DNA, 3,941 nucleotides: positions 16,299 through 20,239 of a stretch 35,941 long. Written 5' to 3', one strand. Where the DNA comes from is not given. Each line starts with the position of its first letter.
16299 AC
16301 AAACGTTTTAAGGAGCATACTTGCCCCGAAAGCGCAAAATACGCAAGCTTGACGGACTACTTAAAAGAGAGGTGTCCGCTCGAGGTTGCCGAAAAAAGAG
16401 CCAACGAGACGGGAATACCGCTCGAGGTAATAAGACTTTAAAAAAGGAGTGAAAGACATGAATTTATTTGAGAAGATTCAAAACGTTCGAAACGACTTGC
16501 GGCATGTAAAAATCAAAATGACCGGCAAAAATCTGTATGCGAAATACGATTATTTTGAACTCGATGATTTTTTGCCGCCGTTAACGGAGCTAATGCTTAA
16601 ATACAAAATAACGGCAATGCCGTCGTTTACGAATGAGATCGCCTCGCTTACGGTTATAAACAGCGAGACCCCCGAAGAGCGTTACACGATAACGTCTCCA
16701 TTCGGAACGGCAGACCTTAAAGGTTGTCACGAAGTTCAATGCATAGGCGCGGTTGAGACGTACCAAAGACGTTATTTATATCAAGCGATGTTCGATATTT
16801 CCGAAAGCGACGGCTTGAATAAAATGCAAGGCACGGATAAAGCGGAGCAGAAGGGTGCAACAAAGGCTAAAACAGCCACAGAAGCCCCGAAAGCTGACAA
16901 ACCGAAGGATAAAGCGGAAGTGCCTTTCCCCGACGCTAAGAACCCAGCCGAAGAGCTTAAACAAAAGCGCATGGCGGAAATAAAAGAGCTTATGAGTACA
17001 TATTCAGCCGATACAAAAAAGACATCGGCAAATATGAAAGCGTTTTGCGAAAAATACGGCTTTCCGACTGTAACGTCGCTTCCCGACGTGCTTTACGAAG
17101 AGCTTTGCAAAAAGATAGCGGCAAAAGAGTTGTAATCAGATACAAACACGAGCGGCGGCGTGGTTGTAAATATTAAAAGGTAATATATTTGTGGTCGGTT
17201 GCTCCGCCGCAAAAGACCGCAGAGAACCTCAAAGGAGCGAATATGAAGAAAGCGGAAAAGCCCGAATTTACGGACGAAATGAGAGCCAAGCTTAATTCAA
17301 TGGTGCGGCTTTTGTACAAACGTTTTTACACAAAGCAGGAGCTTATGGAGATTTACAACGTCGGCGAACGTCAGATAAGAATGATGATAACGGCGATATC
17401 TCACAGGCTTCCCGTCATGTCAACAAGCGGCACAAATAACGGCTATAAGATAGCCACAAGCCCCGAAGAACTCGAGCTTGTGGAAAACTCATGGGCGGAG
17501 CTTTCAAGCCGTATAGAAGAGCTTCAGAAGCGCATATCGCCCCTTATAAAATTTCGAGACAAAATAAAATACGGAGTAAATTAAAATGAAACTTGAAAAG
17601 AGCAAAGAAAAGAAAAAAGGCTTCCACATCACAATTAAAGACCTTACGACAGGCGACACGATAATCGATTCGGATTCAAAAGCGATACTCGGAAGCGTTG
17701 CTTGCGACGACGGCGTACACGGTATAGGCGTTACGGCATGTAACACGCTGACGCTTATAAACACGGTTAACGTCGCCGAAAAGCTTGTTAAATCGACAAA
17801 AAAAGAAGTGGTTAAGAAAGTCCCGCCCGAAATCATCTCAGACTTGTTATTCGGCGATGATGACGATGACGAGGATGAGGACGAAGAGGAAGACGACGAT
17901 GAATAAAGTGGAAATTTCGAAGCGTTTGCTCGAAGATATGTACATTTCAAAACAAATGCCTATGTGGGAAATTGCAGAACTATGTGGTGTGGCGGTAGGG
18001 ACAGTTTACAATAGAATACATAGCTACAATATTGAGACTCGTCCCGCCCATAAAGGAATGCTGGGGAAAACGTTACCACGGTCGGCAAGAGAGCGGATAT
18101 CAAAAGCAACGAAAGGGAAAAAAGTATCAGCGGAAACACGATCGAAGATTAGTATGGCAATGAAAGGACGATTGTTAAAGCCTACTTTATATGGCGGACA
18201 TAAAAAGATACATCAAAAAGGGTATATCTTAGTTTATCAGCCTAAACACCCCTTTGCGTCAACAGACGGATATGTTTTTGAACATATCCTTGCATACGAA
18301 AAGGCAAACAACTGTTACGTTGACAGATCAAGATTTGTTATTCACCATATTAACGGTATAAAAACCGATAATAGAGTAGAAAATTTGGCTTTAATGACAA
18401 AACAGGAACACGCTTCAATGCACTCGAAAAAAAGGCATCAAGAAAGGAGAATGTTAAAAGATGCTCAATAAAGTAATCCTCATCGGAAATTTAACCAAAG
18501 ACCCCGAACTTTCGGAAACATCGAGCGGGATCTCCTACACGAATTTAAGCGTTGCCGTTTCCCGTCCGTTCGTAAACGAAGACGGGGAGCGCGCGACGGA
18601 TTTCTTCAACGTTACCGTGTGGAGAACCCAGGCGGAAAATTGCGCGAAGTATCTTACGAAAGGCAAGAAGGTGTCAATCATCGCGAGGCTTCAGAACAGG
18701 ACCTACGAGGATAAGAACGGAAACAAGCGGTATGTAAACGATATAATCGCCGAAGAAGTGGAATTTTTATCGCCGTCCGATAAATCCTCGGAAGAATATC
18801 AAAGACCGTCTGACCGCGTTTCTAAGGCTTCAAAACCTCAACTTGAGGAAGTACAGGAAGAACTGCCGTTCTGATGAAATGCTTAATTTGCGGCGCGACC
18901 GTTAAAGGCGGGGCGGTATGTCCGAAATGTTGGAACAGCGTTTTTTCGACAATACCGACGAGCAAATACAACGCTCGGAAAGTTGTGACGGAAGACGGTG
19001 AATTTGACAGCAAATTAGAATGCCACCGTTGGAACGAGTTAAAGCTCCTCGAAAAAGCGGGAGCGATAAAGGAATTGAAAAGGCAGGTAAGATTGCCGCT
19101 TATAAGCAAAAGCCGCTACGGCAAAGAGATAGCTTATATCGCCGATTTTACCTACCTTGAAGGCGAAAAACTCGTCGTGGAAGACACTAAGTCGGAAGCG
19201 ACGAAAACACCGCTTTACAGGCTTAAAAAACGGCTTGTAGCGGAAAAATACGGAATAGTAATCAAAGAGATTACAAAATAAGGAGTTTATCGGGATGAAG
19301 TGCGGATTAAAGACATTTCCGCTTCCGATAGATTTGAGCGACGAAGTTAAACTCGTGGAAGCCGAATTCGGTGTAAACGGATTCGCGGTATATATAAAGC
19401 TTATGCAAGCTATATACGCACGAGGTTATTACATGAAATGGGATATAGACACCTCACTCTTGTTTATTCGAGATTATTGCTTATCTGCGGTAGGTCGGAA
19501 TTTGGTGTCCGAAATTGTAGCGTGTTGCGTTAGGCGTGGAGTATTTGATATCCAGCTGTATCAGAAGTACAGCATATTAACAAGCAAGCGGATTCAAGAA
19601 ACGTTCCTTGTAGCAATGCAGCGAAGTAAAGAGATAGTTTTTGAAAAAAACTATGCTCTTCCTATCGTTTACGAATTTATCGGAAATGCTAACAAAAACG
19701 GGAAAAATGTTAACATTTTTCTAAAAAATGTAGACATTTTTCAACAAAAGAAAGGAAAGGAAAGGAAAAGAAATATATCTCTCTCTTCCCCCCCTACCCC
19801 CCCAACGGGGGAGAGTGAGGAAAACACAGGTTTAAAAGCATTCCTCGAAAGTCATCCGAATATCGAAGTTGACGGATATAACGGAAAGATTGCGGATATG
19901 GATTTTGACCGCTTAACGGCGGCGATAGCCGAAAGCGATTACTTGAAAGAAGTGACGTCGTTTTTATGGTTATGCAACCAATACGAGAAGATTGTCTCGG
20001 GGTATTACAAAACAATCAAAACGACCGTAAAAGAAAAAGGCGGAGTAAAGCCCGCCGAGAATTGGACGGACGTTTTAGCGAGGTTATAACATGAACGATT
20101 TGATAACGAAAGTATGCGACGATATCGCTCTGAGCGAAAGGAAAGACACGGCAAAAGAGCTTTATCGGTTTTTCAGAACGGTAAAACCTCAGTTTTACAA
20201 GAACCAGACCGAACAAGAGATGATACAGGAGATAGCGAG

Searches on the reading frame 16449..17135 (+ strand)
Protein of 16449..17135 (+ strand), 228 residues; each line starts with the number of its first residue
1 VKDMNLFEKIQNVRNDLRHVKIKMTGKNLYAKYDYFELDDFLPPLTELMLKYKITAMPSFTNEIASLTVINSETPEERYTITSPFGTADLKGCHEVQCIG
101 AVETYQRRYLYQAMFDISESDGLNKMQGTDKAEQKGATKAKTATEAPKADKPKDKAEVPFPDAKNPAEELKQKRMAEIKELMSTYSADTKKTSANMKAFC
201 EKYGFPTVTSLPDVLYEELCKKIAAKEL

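Call 20: search_protein_families(library=pfam, proteins=[window:16449-17135:+], max_evalue=0.001)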
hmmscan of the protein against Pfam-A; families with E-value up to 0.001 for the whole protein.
window:16449-17135:+ (228 aa): 1 family
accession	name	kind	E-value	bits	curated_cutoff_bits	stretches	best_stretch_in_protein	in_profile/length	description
PF04404.17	ERF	-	9.2e-09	35.9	25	1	8-143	3-147/153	ERF superfamily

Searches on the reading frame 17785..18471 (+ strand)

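Call 20: search_protein_families(library=pfam, proteins=[window:17785-18471:+], max_evalue=0.001)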
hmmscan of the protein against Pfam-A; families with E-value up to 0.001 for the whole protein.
window:17785-18471:+ (228 aa): 1 family
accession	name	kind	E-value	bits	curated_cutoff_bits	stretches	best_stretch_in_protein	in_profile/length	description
PF13392.12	HNH_3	-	1e-11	44.7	24.8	1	167-210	4-45/46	HNH endonuclease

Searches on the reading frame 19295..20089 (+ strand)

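Call 20: search_protein_families(library=pfam, proteins=[window:19295-20089:+], max_evalue=0.001)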
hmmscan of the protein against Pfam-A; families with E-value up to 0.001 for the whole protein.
window:19295-20089:+ (264 aa): 1 family
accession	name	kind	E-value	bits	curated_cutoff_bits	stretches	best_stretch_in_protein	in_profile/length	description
PF14297.12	Lin1244_N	-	2.7e-22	79.7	25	1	15-100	11-95/95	Lin1244/Lin1753-like, N-terminal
